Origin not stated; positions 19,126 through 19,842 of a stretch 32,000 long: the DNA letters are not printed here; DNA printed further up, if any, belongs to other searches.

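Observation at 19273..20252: Cassette-1 toxin tip has no catalytic motif I can recognise, and is paired with a DUF1963-like immunity candidate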

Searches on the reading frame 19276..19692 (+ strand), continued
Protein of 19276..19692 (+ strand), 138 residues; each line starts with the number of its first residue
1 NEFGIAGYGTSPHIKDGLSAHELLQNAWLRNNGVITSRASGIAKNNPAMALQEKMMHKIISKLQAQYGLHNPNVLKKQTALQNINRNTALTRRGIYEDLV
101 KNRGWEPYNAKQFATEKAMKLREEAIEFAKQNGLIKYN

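Call 40: fold_search(model_id=the predicted structure, library=pdb)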
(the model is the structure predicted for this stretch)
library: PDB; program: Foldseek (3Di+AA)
matches with E <= 10: 129; with E <= 0.001: 0
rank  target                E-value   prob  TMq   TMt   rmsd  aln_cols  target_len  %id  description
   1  8xgo_A                1.5e+00  0.08  0.18  0.10  18.8        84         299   15  a peptide receptor complex structure (released 2024-10-30)
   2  9p80_R                1.9e+00  0.08  0.24  0.13  18.6       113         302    9  NTSR1-Gi-NTS(8-13) Complex in the Non-Canonical, AHD Open State (NC-Open-Apo) (released 2026-03-25)
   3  4xpx                  2.6e+00  0.13  0.26  0.27   8.4        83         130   12  Crystal structure of hemerythrin:wild-type (released 2015-04-29)
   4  9p81_R                2.7e+00  0.08  0.25  0.14  18.9       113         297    9  NTSR1-Gi-NTS(8-13), GTP-bound Complex in the Canonical, AHD Open State (C-Open-GTP) (released 2026-03-25)
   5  5aqh_B                2.9e+00  0.07  0.21  0.25  10.6        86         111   20  Fragment-based screening of HSP70 sheds light on the functional role of ATP-binding site residues (released 2016-10-05)
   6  1yma                  3.1e+00  0.13  0.31  0.28   7.5        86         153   15  STRUCTURAL CHARACTERIZATION OF HEME LIGATION IN THE HIS64-->TYR VARIANT OF MYOGLOBIN (released 1994-01-31)
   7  7l0p_C                3.1e+00  0.07  0.20  0.11   9.6        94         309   12  Structure of NTS-NTSR1-Gi complex in lipid nanodisc, canonical state, without AHD (released 2021-01-06)
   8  9fhg_B                3.2e+00  0.38  0.28  0.04   2.7        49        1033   14  Crystallographic structure of AcrB V612N in LTO state (released 2025-06-11)
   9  2w2u_A                3.2e+00  0.16  0.27  0.43   6.4        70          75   10  STRUCTURAL INSIGHT INTO THE INTERACTION BETWEEN ARCHAEAL ESCRT-III AND AAA-ATPASE (released 2009-07-14)
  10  2w2u_B                3.4e+00  0.13  0.27  0.43   6.3        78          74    6  STRUCTURAL INSIGHT INTO THE INTERACTION BETWEEN ARCHAEAL ESCRT-III AND AAA-ATPASE (released 2009-07-14)
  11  3n9n_A                3.4e+00  0.08  0.23  0.09   8.6        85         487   10  ceKDM7A from C.elegans, complex with H3K4me3K9me2 peptide and NOG (released 2010-06-30)
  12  5aqq_F                3.4e+00  0.06  0.20  0.25   9.7        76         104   20  Fragment-based screening of HSP70 sheds light on the functional role of ATP-binding site residues (released 2016-10-05)
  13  6zo6_B                3.6e+00  0.15  0.28  0.04  10.4        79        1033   14  Minocycline binding to the deep binding pocket of AcrB-G619P (released 2021-05-19)
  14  5ctg_B                3.6e+00  0.10  0.23  0.17   7.5        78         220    9  The 3.1 A resolution structure of a eukaryotic SWEET transporter (released 2015-10-28)
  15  6o6o_B                3.6e+00  0.09  0.32  0.25  10.7       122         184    9  Structure of the regulator FasR from Mycobacterium tuberculosis (released 2020-03-11)
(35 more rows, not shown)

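Call 41: search_solved_structures(query=A3, max_evalue=10, show_alignments=3)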
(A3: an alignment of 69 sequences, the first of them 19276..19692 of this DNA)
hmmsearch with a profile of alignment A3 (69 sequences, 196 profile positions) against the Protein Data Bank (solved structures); distinct sequences matched with E-value up to 10: 19.
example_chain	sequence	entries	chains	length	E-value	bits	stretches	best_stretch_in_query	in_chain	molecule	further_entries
8uy4_A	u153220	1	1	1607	2.7e-07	34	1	16-73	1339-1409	Tse15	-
7q97_A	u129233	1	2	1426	6.6e-07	32.7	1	6-68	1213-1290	Rhs family protein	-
8h8b_A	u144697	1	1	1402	1.6e-06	31.5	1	17-71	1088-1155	Putative Rhs-family protein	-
8h8a_A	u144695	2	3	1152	1.6e-06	31.5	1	17-67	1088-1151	Putative Rhs-family protein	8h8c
8uxt_A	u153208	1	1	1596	2.9e-06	30.6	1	16-73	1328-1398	Tse15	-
8qjc_A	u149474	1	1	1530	1e-05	28.9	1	17-81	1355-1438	T6SS-associated Rhs core and toxin domain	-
8qja_A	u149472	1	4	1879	3.4e-05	27.2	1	22-68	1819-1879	Putative type VI secretion system YD repeat-containing Rhs element Vgr protein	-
8qjd_A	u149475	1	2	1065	8.1e-05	25.9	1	17-68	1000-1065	Salmonella bongori Rhs core domain (residues 360-1420)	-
8qjb_A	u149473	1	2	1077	8.2e-05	25.9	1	17-68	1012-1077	T6SS-associated Rhs core domain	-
8cp6_B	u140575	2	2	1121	0.0038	20.5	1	18-61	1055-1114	Toxin protein Tse5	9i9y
5cw9_A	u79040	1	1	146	0.0056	19.9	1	162-190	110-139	De novo designed ferredoxin-ferredoxin domain insertion protein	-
8vej_A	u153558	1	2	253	0.03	17.5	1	135-181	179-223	CHD_buttress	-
6u08_A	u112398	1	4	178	0.069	16.4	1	46-79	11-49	Double-stranded DNA-specific cytidine deaminase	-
2lwy_A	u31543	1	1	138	0.11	15.8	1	5-47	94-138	BACTERIAL INTEIN-LIKE DOMAIN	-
8gaa_A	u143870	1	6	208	0.17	15.1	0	162-180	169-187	C6HR1_4r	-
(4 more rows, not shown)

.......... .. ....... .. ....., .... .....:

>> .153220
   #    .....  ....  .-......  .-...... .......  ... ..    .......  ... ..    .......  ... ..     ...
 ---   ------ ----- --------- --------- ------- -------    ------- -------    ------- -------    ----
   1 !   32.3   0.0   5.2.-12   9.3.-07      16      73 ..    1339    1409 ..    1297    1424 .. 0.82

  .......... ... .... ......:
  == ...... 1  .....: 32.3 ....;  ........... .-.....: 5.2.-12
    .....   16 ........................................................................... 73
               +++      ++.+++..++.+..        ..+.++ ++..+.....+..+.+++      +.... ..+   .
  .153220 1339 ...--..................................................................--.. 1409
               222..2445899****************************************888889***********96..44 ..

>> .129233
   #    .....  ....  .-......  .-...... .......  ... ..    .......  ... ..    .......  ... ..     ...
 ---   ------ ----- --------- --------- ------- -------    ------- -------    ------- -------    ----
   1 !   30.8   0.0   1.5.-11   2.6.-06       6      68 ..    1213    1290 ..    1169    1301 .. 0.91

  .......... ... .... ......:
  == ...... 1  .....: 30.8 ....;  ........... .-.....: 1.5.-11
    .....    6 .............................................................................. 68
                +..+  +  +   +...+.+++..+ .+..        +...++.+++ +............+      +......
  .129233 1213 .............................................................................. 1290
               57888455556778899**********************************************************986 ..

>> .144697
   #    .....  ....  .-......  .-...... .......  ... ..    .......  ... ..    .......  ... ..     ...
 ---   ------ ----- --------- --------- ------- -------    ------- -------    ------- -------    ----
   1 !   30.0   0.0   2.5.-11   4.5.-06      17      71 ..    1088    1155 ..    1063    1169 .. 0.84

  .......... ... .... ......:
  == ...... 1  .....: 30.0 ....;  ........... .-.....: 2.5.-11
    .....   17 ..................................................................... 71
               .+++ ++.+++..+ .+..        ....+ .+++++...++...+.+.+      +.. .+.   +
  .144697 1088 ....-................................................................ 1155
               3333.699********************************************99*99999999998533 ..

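Call 51: search_protein_families(library=pfam, alignment_id=A3, max_evalue=10)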
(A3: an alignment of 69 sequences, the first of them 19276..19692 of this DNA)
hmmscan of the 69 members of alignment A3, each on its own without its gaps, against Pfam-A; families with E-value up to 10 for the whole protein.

A. member 1, window:19276-19692:+ (138 aa): 0 families

B. families by the number of members that match (of 69 scanned): 54 families (the first 25 are shown)
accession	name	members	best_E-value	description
PF07591.16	PT-HINT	13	6.8e-29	Pretoxin HINT domain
PF17780.6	OCRE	10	0.019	OCRE domain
PF03527.20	RHS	7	7.4e-13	RHS protein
PF14890.11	Intein_splicing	7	2.3e-12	Intein splicing domain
PF15652.11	Tox-SHH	6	0.00069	HNH/Endo VII superfamily toxin with a SHH signature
PF08517.17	AXH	5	0.0027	Ataxin-1 and HBP1 module (AXH)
PF05119.17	Terminase_4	5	0.019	Phage terminase, small subunit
PF07886.16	BA14K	3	0.0002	BA14K-like protein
PF04800.17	NDUS4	2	0.036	NADH dehydrogenase ubiquinone Fe-S protein 4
PF13403.11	Hint_2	1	1.2e-05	Hint domain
PF15358.11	TSKS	1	0.0063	Testis-specific serine kinase substrate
PF11038.14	DGF-1_5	1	0.007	Dispersed gene family protein 1, region 4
PF05203.21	Hom_end_hint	1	0.0076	Hom_end-associated Hint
PF09454.15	Vps23_core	1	0.0094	Vps23 core domain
PF05481.17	Myco_19_kDa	1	0.012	Mycobacterium 19 kDa lipoprotein antigen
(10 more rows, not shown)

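Call 52: search_protein_families(library=pfam, proteins=[P0167, P0160, P0180, P0178, P0191, P0201, P0213, P0224, P0209, P0190], max_evalue=1)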
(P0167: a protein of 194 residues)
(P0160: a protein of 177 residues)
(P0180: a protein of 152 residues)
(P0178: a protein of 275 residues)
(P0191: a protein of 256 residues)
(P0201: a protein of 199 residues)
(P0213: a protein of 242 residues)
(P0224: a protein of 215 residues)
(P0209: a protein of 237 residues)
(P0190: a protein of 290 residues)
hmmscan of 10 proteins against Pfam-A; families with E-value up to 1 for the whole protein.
P0167 (194 aa): 0 families

P0160 (177 aa): 1 family
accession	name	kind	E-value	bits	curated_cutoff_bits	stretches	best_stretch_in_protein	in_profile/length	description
PF05119.17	Terminase_4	-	0.04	14.8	24.7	1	89-141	43-96/98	Phage terminase, small subunit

P0180 (152 aa): 0 families

P0178 (275 aa): 0 families

P0191 (256 aa): 0 families

P0201 (199 aa): 0 families

P0213 (242 aa): 1 family
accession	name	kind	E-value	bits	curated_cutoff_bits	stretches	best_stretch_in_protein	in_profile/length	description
PF03583.20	LIP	-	0.018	14.9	23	1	17-64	46-93/286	Secretory lipase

P0224 (215 aa): 1 family
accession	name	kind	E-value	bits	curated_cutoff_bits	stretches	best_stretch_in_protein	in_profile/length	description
PF15843.10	DUF4719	-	0.13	12.5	27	1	127-196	113-180/202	Domain of unknown function (DUF4719)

P0209 (237 aa): 1 family
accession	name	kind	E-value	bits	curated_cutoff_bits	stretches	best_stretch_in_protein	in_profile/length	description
PF23986.1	Pam3_gp59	-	0.064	14.1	27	1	133-160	16-43/76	Phage Pam3 gp59 related protein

P0190 (290 aa): 0 families

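Call 57: search_protein_families(library=pfam, proteins=[P0157, P0198, P0196, P0168, P0230, P0249, P0244, P0238, P0256, P0136], max_evalue=10)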
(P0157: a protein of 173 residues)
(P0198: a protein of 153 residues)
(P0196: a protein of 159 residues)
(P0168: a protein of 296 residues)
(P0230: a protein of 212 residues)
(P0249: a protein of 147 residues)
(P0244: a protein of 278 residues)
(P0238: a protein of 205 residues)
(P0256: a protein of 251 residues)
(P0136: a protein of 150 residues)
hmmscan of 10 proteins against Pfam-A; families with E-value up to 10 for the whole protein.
P0157 (173 aa): 1 family
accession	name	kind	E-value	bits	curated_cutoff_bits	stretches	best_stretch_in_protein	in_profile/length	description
PF09454.15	Vps23_core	-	0.0094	16.4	26.8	1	98-129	29-60/64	Vps23 core domain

P0198 (153 aa): 0 families

P0196 (159 aa): 0 families

P0168 (296 aa): 2 families
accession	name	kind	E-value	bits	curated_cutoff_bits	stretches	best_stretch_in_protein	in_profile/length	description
PF03527.20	RHS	-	7.4e-13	48.6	27.9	1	68-104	1-37/38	RHS protein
PF19252.4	HIND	-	0.014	15.2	25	1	236-246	10-20/25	HIND motif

P0230 (212 aa): 1 family
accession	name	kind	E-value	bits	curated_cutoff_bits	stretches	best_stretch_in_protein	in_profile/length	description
PF07146.16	DUF1389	-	0.24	11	29.6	1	148-212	184-248/311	Protein of unknown function (DUF1389)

P0249 (147 aa): 1 family
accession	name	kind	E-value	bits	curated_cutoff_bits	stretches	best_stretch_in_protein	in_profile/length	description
PF15652.11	Tox-SHH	-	0.027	15.7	22.7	1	38-129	1-90/96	HNH/Endo VII superfamily toxin with a SHH signature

P0244 (278 aa): 0 families

P0238 (205 aa): 3 families
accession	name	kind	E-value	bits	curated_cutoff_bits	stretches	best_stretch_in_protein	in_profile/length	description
PF07591.16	PT-HINT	-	1.6e-10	41.8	27.7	1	5-88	53-137/137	Pretoxin HINT domain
PF14890.11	Intein_splicing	-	1.4e-05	25.3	35.8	2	14-41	61-92/155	Intein splicing domain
PF15652.11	Tox-SHH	-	0.0091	17.2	22.7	1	108-198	3-94/96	HNH/Endo VII superfamily toxin with a SHH signature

P0256 (251 aa): 3 families
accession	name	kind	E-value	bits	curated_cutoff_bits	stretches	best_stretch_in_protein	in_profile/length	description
PF07591.16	PT-HINT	-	3.5e-17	63.4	27.7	1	4-134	8-137/137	Pretoxin HINT domain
PF08517.17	AXH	-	0.0027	18.6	33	1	4-76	14-87/116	Ataxin-1 and HBP1 module (AXH)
PF14890.11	Intein_splicing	-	0.0064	16.7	35.8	1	7-87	12-92/155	Intein splicing domain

P0136 (150 aa): 1 family
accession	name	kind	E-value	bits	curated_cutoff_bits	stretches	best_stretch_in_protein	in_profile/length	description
PF09612.15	HtrL_YibB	-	0.022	14.8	24.1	1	82-144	37-100/267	Bacterial protein of unknown function (HtrL_YibB)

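Call 78: find_encoding_contigs(protein=P0124, flank=3000, max_places=2)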
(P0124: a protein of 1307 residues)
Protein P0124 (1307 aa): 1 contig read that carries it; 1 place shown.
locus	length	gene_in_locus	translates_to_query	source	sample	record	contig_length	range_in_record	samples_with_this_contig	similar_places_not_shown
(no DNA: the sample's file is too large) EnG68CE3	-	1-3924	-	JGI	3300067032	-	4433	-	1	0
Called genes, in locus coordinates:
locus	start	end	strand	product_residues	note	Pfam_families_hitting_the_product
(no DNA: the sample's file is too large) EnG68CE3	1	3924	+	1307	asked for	PF20148:DUF6531, PF25023:TEN_YD-shell, PF05593:RHS_repeat, PF25023:TEN_YD-shell, PF05593:RHS_repeat (weak), PF03527:RHS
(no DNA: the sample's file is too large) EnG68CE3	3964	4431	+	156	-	?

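Call 79: find_encoding_contigs(protein=P0154, flank=3000, max_places=2)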
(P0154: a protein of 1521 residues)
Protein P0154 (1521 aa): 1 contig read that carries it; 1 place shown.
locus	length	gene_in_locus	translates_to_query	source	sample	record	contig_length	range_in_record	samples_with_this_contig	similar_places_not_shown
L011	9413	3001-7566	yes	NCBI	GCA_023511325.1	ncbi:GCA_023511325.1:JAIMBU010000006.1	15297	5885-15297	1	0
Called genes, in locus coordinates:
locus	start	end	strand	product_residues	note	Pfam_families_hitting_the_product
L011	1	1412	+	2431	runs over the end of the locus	PF02494:HYR (faint), PF15418:DUF4625 (faint), PF02221:E1_DerP2_DerF2 (faint), PF28597:T2SSF_N (faint), PF00942:CBM_3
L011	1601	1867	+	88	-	-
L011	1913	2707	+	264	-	PF08924:Rv2525c_GlyHyd-like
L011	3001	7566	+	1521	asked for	-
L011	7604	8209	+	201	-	PF14568:SUKH_6 (faint)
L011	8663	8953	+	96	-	-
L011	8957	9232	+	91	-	-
